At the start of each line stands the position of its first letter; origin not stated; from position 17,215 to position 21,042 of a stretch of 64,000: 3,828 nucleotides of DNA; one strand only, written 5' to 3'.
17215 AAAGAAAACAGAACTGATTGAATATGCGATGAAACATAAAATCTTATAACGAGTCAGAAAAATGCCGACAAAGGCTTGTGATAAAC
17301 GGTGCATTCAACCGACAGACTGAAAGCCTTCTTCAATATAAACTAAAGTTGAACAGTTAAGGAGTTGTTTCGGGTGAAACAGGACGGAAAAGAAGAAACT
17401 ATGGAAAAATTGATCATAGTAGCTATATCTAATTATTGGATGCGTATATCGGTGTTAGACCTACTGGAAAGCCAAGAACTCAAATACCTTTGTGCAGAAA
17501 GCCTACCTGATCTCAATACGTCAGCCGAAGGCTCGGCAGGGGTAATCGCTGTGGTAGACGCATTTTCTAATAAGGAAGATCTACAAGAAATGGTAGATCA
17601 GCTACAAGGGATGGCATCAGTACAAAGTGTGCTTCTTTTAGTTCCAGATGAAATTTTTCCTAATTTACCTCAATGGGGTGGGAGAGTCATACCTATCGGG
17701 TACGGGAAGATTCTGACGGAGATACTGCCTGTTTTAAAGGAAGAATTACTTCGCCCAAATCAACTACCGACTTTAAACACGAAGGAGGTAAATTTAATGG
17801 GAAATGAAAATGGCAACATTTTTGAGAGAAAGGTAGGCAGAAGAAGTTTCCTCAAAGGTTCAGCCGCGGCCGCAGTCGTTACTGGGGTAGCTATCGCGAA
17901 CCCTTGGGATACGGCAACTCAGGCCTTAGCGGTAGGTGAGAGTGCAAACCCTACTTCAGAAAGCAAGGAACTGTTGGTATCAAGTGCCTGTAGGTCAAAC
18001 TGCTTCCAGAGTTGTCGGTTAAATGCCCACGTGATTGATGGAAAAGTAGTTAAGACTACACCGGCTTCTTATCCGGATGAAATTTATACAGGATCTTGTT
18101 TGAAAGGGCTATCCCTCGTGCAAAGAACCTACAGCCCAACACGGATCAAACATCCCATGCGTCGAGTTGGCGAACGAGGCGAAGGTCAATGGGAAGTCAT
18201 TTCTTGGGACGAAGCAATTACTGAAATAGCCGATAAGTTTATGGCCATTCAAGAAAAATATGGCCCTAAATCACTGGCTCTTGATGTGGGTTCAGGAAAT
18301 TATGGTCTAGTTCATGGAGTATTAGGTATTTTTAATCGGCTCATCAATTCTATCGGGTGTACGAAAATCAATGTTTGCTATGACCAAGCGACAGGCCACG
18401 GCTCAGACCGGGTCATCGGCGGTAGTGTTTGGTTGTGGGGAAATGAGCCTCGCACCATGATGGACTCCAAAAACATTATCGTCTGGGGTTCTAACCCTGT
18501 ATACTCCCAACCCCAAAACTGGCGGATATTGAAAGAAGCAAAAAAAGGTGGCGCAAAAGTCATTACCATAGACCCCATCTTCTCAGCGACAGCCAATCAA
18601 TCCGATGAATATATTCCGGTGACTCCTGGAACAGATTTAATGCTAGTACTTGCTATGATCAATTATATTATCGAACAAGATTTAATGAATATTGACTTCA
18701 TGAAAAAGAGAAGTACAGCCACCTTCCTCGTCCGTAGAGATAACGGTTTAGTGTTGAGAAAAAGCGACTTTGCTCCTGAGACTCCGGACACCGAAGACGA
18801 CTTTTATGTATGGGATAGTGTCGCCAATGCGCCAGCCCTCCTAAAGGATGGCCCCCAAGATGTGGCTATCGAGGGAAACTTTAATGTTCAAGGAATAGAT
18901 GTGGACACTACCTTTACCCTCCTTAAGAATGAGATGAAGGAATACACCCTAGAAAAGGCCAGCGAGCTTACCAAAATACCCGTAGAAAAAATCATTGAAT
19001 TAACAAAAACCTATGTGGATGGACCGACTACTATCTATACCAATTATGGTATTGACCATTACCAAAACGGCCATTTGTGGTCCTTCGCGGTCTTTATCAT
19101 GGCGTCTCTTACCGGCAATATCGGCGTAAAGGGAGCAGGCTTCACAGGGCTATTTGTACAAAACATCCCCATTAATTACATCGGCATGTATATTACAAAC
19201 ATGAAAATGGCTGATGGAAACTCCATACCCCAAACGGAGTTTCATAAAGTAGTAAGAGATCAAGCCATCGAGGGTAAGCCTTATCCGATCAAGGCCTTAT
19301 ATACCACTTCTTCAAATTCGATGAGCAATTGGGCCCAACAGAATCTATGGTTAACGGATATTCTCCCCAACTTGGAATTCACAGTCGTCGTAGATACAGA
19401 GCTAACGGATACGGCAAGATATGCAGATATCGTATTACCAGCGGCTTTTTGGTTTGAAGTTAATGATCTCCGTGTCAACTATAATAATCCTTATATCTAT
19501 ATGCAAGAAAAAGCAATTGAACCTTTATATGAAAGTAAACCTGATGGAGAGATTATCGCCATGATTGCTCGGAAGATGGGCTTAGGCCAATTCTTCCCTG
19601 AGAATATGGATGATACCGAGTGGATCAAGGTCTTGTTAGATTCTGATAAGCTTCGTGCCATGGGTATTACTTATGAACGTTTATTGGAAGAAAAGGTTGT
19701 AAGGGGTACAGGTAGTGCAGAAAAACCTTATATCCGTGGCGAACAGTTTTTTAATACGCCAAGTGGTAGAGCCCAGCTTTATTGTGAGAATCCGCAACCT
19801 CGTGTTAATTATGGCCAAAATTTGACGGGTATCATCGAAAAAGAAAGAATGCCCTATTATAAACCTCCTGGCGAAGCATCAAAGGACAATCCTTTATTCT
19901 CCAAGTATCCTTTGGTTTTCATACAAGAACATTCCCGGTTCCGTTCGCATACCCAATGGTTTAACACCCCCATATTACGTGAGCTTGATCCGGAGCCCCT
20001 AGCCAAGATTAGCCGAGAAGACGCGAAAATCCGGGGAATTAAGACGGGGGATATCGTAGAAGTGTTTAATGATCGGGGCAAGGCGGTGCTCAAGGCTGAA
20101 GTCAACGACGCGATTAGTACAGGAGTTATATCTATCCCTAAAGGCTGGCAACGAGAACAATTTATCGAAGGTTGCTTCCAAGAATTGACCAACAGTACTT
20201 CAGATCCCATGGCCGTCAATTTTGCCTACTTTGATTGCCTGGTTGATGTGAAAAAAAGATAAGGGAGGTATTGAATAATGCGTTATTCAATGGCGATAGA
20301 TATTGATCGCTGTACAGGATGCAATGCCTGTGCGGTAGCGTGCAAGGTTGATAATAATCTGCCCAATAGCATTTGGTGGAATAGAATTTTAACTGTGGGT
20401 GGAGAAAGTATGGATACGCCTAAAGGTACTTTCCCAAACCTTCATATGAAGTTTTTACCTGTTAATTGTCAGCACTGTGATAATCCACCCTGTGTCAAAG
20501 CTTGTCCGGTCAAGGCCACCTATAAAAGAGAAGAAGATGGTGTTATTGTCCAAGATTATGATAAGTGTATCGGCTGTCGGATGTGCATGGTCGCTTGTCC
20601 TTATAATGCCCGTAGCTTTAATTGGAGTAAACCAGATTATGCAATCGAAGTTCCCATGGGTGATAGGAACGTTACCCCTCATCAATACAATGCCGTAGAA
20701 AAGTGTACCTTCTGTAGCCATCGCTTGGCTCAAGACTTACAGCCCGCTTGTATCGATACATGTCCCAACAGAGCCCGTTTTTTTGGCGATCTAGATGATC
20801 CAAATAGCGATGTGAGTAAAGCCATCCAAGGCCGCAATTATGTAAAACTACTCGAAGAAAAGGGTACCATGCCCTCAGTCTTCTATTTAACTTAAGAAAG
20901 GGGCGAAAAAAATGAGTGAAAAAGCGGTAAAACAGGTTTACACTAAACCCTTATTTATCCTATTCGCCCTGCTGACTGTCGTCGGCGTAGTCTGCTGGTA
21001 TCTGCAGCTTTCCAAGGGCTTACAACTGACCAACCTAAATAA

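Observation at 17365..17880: Module 1: receiver-like domain encoded in frame upstream of the Tat signal of a molybdoenzyme, with a perfect internal SD+ATG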

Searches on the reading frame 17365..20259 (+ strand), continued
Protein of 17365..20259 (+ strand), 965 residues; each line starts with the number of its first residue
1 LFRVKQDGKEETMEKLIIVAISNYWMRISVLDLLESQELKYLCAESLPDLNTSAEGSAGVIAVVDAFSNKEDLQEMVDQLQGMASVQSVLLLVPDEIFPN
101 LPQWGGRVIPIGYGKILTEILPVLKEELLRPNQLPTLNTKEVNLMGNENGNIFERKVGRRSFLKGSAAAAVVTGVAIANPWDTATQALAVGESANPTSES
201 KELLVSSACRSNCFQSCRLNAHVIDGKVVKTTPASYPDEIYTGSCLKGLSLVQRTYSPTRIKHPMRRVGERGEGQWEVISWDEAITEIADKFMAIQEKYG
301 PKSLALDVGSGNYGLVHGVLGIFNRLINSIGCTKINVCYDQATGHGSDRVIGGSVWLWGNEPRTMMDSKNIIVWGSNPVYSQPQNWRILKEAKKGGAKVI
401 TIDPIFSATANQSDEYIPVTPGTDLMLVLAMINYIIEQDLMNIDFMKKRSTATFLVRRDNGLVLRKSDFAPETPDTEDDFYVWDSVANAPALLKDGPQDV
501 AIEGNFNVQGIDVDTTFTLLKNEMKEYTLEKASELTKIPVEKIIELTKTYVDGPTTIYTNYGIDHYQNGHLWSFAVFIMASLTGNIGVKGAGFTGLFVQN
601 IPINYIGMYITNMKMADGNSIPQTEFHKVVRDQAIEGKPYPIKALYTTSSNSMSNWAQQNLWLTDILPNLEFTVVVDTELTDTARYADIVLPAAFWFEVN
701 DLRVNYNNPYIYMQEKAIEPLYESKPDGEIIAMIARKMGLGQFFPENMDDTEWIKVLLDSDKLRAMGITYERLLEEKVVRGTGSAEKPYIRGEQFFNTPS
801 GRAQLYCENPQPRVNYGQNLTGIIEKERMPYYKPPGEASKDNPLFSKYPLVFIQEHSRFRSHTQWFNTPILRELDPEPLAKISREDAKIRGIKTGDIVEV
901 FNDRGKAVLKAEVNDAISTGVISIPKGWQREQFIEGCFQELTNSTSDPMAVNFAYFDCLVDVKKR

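Call 86: list_cluster_members(proteins=[P0001, P0002, P0120, P0110, P0112])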
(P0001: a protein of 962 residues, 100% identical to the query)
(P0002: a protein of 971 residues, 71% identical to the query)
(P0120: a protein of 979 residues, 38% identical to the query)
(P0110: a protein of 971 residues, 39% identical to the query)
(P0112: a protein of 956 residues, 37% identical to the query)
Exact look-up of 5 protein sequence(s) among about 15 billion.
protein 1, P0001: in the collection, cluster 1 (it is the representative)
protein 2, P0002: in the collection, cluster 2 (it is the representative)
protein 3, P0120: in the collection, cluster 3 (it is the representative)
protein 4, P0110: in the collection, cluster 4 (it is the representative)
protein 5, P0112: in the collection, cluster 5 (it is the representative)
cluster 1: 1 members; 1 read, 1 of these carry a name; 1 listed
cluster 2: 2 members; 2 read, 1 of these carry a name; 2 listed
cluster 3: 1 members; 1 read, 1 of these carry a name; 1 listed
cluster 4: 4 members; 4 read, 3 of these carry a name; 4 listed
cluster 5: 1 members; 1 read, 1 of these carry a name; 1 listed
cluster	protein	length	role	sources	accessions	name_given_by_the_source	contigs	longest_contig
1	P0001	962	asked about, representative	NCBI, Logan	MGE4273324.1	MAG: molybdopterin-dependent oxidoreductase [Desulfitobacterium sp.]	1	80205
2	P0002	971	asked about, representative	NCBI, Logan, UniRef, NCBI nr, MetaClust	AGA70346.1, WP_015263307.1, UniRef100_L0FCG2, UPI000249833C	anaerobic dehydrogenase, typically selenocysteine-containing [Desulfitobacterium ... | Anaerobic dehydrogenase, typically selenocysteine-containing n=1 Tax=Desulfitobacterium ... | molybdopterin-dependent oxidoreductase [Desulfitobacterium dichloroeliminans]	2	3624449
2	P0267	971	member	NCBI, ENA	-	-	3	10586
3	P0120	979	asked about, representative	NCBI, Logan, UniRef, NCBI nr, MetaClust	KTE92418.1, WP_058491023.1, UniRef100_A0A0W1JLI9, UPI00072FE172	hypothetical protein AT727_19730 [Desulfitobacterium hafniense] | Stage 0 sporulation protein A homolog n=1 Tax=Desulfitobacterium hafniense TaxID=49338 ... | molybdopterin-dependent oxidoreductase [Desulfitobacterium hafniense]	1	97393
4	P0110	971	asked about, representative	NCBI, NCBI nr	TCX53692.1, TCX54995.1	dehydrogenase [Dehalobacter sp. 12DCB1] | dehydrogenase [Dehalobacter sp. 14DCB1]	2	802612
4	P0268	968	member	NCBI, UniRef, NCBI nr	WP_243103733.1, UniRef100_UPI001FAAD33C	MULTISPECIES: molybdopterin-dependent oxidoreductase [unclassified Dehalobacter] | molybdopterin-containing oxidoreductase family protein n=1 Tax=unclassified Dehalobacter ...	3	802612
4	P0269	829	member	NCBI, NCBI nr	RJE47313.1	hypothetical protein A7K50_04005 [Dehalobacter sp. MCB1]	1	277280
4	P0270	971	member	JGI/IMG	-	-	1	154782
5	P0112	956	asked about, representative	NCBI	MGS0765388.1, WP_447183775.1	molybdopterin-containing oxidoreductase family protein [Syntrophomonas curvata]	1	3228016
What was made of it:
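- Dehalobacter RJE47313.1 is 829 aa in a cluster of 968-971 aa proteins (call 86).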

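Call 99: predict_structure(alignment_id=A3)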
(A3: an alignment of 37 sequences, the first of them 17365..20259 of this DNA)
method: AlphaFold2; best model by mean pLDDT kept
length: 965 residues; sequences in the alignment: 37
mean_pLDDT: 83.0   pTM: 0.77
mean pLDDT of the five models: 83.0, 81.2, 81.0, 80.9, 78.4
residues with pLDDT >= 90: 439; 70-90: 383; 50-70: 59; < 50: 84
segments of 3 or more residues with pLDDT < 50: 1-13, 131-199
pLDDT, mean of each block of 10 residues (from residue 1): 37 70 84 79 84 78 79 80 82 76 71 78 69 28 27 36 37 31 36 36 87 80 90 91 86 86 95 93 98 97 87 75 89 80 89 79 93 90 88 97 91 95 95 98 95 96 94 91 96 93 96 98 97 97 98 92 85 96 92 80 73 81 88 91 92 82 93 93 92 91 81 90 92 94 86 88 88 91 87 87 93 88 92 89 92 69 63 73 96 96 92 92 76 82 84 81 96
secondary structure, 60 per line:
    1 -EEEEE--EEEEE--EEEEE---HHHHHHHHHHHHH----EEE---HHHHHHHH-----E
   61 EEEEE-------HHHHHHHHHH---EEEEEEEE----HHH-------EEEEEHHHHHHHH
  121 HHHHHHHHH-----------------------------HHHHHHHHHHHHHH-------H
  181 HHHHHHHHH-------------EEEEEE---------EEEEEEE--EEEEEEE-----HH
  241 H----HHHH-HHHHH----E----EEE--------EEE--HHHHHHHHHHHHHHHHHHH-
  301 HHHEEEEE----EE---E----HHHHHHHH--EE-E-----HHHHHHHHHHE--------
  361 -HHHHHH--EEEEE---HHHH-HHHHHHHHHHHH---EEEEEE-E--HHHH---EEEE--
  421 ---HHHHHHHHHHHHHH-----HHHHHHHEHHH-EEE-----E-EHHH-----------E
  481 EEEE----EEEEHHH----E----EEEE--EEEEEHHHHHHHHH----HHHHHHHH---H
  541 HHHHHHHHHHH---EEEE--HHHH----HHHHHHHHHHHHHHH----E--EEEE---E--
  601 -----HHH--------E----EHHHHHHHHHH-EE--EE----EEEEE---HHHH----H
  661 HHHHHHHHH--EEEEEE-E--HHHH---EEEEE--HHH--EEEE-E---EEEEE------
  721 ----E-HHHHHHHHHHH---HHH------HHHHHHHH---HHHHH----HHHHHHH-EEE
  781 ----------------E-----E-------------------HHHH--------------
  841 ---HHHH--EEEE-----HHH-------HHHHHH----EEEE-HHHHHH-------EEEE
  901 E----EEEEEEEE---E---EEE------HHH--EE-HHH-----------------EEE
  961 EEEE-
elements in order (helices of 4 or more, strands of 3 or more residues): E2-6 E9-13 E16-20 H24-36 E41-43 H47-54 E60-65 H73-82 E86-93 E108-112 H113-129 H159-172 H180-189 E203-208 E218-224 E227-233 H246-249 H251-255 E265-267 E276-278 H281-299 E304-308 H323-330 H342-351 H362-367 E370-374 H378-381 H383-394 E398-403 H408-411 E415-418 H424-437 H443-449 E455-457 E480-484 E489-492 E505-508 E511-515 H516-524 H529-536 H540-551 E555-558 H561-564 H569-583 E591-594 H623-632 E644-648 H652-655 H660-669 E672-677 H682-685 E689-693 E701-704 E710-714 H727-737 H750-757 H761-765 H770-776 E778-780 H823-826 H844-847 E850-853 H869-874 E879-882 H884-889 E897-901 E906-913 E921-923 E958-964

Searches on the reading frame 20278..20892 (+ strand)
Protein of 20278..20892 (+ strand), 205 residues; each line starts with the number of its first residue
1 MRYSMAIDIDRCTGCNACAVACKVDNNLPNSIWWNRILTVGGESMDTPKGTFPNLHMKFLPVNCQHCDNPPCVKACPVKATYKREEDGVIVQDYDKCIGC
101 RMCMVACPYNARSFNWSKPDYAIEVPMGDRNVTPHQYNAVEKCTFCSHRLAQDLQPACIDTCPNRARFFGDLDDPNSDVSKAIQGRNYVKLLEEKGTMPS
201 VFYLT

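Call 9: search_protein_families(library=ncbifam, proteins=[window:20278-20892:+], max_evalue=1)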
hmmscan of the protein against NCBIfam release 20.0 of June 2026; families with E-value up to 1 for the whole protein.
window:20278-20892:+ (205 aa): 85 families (the best 25 are shown)
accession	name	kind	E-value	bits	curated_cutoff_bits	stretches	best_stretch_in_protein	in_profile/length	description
NF045797.1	DsrO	equivalog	3.1e-59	200.3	200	1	2-204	43-234/235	sulfate reduction electron transfer complex DsrMKJOP subunit DsrO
NF041715.1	arsenate_red_ArrB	equivalog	5.1e-57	193.1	450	2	1-120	1-112/233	arsenate respiratory reductase iron-sulfur subunit ArrB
NF041782.1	mnquin_red_QrcC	equivalog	3.9e-50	170.7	400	1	3-205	1-226/239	menaquinone reductase iron-sulfur cluster-binding subunit QrcC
NF011569.0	PRK14993.1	equivalog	6.3e-49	166.6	416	1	2-204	43-222/244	tetrathionate reductase subunit TtrB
TIGR03149.1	cyt_nit_nrfC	equivalog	2.1e-43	148.3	377.6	1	1-203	37-215/225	cytochrome c nitrite reductase Fe-S protein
TIGR02951.1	DMSO_dmsB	equivalog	9.8e-41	139.5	214.1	1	3-174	2-155/161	DMSO/selenate family reductase complex B subunit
TIGR03478.1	DMSO_red_II_bet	subfamily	4.8e-36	124.3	480.7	2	46-204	113-253/321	DMSO reductase family type II enzyme, iron-sulfur subunit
NF042979.1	EthbenzDh_ebdB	equivalog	3.4e-29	101.8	740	2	46-204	135-275/354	ethylbenzene dehydrogenase subunit beta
TIGR01660.1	narH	equivalog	1.4e-26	93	524.05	3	49-118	168-237/492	nitrate reductase subunit beta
NF038355.1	FDH3_beta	equivalog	3.5e-26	92.4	240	1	5-174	5-166/180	formate dehydrogenase FDH3 subunit beta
NF008134.0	PRK10882.1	equivalog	4.1e-26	91.8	263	2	58-180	107-216/329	hydrogenase 2 operon protein HybA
NF045715.1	sulf_resp_HmcB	equivalog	6.2e-25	87.9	420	1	5-174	39-200/307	sulfate respiration complex iron-sulfur protein HmcB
TIGR01582.1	FDH-beta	equivalog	8.6e-21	74.3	334.7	1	6-182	25-192/283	formate dehydrogenase subunit beta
NF009408.0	PRK12769.1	equivalog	1.4e-18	66.4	1003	1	7-166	7-141/659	formate-dependent uric acid utilization protein AegA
NF007382.0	PRK09898.1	equivalog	6.3e-16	58.5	213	1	10-113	66-172/208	ferredoxin-like protein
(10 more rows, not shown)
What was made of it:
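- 20278..20895 (+): Four-cluster ferredoxin subunit B. NCBIfam DsrO/ArrB/TtrB-like (call 9).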
